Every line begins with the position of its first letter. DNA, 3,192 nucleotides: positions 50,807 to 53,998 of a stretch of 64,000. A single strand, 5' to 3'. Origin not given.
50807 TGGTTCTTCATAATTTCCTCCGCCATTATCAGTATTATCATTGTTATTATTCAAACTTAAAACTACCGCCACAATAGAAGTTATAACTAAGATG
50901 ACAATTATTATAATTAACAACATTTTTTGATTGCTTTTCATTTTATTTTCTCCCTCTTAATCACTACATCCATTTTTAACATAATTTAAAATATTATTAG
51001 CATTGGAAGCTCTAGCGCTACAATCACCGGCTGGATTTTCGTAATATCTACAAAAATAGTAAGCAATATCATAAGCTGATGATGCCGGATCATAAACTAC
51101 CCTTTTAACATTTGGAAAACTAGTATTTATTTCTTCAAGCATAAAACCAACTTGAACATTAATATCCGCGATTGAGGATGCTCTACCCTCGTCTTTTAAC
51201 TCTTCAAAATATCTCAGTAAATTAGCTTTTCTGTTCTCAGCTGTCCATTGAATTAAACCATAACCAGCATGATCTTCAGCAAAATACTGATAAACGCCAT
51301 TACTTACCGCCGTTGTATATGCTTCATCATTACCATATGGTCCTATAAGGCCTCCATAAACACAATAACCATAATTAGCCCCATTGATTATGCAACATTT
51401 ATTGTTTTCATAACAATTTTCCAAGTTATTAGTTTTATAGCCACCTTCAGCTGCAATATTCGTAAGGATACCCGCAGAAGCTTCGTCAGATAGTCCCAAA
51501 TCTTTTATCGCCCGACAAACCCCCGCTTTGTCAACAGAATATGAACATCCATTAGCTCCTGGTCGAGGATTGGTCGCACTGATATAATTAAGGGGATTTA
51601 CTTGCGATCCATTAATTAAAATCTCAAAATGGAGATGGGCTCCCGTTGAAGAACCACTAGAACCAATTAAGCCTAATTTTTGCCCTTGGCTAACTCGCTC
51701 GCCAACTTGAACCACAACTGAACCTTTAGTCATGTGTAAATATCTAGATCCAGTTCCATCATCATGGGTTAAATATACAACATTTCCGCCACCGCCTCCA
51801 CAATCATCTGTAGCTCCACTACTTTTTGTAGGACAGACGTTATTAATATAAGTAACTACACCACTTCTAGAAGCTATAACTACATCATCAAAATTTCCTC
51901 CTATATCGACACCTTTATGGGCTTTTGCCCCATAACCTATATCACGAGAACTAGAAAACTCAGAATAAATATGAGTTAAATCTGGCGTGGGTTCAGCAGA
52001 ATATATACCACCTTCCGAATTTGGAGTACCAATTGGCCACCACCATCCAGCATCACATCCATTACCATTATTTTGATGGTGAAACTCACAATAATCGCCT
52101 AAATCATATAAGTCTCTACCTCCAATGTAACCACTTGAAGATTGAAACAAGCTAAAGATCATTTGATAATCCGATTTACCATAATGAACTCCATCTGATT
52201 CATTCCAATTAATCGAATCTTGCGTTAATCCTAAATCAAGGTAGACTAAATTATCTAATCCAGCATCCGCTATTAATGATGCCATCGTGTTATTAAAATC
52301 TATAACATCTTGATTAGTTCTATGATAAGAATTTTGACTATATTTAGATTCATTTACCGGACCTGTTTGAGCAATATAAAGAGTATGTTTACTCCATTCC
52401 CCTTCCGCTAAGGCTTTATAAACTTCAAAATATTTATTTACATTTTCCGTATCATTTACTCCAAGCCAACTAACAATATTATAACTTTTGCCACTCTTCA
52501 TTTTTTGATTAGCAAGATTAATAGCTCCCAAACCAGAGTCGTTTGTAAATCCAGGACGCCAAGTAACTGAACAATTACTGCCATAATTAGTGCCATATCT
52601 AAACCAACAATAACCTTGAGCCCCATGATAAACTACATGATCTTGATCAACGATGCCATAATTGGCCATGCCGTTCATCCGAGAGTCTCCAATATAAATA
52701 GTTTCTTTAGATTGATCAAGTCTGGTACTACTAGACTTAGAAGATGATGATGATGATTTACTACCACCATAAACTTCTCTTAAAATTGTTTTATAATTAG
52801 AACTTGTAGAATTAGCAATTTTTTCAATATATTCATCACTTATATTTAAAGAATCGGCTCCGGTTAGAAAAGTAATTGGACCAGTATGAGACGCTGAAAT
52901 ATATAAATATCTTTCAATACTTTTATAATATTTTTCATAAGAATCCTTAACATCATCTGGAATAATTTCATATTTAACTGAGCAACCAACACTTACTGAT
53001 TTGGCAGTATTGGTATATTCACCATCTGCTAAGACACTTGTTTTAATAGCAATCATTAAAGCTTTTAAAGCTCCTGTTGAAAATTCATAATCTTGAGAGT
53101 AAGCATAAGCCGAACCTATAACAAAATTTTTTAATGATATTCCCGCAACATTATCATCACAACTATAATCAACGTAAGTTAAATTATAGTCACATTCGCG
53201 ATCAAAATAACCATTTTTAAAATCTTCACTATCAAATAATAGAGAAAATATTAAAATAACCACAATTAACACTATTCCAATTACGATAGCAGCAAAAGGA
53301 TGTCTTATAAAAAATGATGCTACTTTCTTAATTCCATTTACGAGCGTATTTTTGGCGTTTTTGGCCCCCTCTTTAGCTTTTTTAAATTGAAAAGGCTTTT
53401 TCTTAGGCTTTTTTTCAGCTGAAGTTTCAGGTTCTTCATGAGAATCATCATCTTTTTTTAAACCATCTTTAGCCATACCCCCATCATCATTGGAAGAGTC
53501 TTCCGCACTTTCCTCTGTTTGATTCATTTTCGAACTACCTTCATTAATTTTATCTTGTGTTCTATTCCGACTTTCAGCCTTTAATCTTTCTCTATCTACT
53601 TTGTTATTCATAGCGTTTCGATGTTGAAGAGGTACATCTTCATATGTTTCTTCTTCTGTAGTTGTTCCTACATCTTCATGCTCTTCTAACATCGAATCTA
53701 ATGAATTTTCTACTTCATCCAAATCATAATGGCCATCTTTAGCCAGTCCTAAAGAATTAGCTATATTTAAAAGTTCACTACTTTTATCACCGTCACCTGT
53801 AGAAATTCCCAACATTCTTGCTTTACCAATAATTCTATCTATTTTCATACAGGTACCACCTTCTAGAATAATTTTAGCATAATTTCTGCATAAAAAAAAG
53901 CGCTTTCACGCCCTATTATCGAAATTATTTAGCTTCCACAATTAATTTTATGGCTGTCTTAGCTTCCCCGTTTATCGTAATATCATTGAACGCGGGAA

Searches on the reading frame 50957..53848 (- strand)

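Call 86: search_protein_families(library=pfam, proteins=[window:50957-53848:-], max_evalue=0.00001)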
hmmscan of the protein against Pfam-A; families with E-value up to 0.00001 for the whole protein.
window:50957-53848:- (963 aa): 2 families
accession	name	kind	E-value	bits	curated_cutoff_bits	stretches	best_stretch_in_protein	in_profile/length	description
PF01551.29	Peptidase_M23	-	2.9e-22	79.1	28.7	1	643-752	2-96/96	Peptidase family M23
PF18013.6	Phage_lysozyme2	-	6.6e-20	72.2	28.2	1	778-956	7-139/140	Phage tail lysozyme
